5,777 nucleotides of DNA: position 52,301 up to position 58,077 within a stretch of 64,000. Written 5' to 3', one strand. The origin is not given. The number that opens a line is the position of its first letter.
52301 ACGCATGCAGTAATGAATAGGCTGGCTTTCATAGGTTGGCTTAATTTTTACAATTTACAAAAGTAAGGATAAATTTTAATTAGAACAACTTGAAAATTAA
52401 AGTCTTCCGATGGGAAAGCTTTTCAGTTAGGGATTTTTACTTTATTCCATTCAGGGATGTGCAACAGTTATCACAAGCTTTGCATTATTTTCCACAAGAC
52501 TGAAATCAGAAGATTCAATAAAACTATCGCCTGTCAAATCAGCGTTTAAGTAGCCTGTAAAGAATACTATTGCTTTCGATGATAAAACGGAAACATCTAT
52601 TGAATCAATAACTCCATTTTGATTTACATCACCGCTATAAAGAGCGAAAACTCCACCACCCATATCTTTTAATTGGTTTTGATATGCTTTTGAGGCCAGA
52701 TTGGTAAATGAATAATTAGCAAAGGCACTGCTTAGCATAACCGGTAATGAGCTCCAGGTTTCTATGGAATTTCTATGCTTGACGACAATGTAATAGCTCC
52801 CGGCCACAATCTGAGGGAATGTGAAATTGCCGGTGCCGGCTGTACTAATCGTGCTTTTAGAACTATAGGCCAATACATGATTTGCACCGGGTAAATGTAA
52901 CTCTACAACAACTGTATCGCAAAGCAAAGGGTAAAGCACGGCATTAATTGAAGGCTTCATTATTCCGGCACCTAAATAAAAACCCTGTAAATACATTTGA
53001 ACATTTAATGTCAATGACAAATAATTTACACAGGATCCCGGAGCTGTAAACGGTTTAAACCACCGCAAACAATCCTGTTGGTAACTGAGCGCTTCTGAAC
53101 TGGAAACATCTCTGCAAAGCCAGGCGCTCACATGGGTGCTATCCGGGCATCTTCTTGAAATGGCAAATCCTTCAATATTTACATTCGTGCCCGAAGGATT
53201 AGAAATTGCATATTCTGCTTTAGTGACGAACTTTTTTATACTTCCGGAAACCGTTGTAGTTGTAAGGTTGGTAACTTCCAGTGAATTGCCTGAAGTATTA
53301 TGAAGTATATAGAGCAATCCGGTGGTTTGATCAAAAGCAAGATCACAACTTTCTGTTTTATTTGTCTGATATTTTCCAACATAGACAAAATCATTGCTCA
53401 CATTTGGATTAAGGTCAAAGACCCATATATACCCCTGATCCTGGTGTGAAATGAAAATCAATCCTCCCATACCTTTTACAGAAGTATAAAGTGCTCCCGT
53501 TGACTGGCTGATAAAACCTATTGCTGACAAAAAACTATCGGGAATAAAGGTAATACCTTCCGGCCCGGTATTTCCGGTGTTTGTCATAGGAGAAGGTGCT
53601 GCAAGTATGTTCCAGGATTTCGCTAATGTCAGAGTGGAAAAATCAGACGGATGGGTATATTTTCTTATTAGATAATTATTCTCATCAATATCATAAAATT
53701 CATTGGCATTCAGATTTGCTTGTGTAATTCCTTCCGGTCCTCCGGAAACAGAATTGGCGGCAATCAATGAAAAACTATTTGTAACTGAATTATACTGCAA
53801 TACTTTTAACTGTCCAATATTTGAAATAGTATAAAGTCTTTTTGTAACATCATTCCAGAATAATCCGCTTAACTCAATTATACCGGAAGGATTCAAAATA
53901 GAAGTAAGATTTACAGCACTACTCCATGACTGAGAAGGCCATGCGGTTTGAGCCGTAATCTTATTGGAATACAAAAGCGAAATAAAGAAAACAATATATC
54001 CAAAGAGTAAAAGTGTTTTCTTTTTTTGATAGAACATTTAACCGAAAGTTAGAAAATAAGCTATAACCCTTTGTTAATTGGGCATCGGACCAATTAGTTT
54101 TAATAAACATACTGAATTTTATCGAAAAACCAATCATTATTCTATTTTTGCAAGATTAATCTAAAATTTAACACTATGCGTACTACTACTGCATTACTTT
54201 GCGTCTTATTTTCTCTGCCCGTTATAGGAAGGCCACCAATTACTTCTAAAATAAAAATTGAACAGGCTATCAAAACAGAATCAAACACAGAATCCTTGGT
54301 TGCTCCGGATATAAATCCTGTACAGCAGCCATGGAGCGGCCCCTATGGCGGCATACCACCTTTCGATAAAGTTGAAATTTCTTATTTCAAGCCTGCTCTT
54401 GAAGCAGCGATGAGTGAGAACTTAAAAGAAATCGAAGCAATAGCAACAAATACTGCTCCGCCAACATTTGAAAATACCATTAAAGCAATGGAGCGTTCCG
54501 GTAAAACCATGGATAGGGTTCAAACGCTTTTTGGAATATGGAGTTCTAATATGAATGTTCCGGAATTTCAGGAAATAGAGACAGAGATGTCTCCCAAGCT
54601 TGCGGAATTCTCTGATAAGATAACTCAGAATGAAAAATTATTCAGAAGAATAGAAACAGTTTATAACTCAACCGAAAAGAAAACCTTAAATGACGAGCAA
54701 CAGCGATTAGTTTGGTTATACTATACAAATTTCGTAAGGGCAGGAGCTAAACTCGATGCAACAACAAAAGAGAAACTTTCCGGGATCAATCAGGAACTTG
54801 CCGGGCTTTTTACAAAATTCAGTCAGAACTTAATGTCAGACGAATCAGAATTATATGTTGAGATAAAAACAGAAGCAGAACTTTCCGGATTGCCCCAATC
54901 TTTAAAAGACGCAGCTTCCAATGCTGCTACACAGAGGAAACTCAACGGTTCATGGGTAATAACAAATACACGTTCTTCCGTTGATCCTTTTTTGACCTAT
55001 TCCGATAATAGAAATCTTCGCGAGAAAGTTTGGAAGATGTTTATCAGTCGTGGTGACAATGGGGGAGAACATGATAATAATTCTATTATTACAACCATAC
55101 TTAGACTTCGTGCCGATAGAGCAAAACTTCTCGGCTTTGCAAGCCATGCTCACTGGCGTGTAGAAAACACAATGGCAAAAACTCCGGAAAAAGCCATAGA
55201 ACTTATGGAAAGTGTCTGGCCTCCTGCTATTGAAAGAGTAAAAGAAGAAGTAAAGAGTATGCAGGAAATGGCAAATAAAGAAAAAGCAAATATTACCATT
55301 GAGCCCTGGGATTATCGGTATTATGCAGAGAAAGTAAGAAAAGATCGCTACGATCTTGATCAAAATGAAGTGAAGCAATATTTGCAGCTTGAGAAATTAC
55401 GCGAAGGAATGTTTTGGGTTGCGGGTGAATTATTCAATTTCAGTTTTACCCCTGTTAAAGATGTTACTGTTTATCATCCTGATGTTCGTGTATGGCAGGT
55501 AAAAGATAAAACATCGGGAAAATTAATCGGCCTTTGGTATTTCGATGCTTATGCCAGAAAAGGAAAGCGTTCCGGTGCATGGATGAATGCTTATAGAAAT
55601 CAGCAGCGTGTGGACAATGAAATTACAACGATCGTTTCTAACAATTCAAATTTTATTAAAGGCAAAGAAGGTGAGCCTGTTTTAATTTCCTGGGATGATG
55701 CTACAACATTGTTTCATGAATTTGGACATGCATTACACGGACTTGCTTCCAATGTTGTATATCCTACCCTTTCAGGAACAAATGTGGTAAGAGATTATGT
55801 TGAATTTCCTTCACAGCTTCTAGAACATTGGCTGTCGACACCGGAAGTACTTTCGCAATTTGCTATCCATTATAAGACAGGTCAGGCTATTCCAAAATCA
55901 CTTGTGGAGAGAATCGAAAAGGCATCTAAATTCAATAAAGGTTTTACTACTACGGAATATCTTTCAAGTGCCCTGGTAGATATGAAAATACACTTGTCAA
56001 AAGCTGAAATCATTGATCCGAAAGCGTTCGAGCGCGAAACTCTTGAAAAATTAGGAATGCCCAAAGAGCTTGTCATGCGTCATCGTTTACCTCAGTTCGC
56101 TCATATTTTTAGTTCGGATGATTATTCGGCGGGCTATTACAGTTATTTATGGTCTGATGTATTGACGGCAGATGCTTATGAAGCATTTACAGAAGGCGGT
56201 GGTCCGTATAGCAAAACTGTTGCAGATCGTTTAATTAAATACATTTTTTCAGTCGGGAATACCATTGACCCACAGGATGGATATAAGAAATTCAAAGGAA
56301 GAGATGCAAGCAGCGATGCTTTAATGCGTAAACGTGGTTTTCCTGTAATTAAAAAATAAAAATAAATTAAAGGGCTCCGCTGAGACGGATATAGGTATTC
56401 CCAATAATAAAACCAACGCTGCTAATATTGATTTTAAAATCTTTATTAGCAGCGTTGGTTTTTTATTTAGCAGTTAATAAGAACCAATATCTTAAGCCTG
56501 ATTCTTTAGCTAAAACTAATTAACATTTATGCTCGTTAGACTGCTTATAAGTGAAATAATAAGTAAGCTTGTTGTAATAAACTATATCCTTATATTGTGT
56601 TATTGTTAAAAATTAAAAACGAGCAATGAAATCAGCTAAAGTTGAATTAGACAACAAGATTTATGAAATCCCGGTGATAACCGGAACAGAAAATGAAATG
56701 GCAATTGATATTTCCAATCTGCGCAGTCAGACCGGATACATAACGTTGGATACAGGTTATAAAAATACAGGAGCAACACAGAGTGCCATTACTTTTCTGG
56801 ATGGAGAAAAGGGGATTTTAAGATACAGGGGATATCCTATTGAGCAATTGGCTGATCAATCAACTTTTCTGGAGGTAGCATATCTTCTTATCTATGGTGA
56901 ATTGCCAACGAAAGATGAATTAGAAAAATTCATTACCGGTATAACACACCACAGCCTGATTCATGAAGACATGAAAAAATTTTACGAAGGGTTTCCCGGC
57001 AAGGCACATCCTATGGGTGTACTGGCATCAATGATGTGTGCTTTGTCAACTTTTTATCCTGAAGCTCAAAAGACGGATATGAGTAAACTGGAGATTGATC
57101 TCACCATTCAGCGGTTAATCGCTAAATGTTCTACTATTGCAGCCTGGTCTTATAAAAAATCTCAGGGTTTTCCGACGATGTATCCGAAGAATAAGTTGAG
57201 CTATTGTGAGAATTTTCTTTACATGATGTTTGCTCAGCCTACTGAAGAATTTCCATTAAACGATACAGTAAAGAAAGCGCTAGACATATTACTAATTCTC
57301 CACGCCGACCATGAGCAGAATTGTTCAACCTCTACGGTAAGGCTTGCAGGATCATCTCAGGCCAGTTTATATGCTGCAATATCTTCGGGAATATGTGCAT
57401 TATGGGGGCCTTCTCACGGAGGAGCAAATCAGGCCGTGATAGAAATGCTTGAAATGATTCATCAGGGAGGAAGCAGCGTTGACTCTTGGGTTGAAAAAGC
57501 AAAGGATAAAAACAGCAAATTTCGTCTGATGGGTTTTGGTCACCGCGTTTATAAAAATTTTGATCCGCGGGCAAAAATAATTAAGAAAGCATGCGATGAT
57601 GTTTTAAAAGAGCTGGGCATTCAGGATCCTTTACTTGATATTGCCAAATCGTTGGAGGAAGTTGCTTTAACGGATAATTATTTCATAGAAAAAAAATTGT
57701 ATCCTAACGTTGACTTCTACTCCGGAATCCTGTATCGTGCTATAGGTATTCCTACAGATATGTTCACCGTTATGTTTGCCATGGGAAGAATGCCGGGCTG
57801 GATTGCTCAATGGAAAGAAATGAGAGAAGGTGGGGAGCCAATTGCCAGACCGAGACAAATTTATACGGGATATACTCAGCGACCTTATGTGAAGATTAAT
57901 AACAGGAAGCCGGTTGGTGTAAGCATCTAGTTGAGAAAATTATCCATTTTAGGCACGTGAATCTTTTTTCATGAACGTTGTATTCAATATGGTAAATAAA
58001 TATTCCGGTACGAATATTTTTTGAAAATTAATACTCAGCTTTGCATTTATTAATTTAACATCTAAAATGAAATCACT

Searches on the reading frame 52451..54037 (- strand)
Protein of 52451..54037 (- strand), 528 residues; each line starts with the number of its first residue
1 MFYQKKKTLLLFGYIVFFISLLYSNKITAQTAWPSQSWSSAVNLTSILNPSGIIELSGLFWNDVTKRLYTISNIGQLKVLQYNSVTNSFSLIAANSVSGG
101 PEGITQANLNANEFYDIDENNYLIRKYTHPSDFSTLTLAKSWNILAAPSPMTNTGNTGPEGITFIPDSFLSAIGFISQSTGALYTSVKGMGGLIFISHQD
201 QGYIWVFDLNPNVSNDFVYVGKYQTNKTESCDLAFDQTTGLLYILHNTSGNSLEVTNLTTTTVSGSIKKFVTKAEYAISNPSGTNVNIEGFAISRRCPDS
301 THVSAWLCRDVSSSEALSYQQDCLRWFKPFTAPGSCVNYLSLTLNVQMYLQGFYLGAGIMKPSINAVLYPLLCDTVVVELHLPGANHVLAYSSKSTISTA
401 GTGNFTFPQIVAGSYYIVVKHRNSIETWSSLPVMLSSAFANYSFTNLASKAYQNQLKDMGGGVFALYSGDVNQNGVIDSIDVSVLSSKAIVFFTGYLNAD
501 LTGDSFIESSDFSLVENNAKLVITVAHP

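Call 71: search_protein_families(library=pfam, proteins=[window:52451-54037:-], max_evalue=0.00001)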
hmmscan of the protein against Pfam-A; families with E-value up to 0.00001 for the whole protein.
window:52451-54037:- (528 aa): 1 family
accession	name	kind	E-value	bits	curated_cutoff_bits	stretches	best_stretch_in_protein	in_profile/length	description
PF00404.24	Dockerin_1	-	5.1e-06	27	22.9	0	469-517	2-54/57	Dockerin type I domain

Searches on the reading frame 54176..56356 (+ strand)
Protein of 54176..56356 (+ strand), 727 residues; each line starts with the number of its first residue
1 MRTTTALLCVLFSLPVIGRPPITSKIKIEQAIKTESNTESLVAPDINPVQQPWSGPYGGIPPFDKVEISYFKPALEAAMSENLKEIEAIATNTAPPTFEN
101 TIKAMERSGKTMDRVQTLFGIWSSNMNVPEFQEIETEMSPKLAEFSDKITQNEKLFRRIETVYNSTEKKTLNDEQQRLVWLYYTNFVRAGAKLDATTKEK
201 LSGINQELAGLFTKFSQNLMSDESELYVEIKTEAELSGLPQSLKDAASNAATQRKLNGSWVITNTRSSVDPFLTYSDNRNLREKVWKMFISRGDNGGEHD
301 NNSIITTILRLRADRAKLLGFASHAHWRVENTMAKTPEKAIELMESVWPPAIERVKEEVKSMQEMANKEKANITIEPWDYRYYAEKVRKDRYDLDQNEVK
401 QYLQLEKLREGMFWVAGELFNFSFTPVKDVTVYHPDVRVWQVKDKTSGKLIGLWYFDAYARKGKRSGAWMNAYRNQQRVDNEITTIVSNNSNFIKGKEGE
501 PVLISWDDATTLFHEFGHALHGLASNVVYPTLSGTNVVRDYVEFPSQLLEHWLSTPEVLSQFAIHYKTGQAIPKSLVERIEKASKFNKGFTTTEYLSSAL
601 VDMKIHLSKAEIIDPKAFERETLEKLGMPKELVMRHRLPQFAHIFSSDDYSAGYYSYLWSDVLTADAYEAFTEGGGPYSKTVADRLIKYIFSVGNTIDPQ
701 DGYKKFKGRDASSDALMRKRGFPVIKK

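Call 71: search_protein_families(library=pfam, proteins=[window:54176-56356:+], max_evalue=0.00001)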
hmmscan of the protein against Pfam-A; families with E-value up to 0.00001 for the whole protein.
window:54176-56356:+ (727 aa): 2 families
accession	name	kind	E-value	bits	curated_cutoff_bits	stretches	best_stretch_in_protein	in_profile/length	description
PF01432.26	Peptidase_M3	-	1e-119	401.4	27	1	272-721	1-456/457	Peptidase family M3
PF19310.4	TOP_N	-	2.2e-06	27.9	27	1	78-196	7-121/123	Neurolysin/Thimet oligopeptidase, N-terminal domain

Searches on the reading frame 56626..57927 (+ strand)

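Call 71: search_protein_families(library=pfam, proteins=[window:56626-57927:+], max_evalue=0.00001)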
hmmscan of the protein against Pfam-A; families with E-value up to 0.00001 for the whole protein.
window:56626-57927:+ (434 aa): 1 family
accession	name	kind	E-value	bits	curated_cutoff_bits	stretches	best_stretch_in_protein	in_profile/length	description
PF00285.26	Citrate_synt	-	7.3e-140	466.5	27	1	44-410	1-357/357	Citrate synthase, C-terminal domain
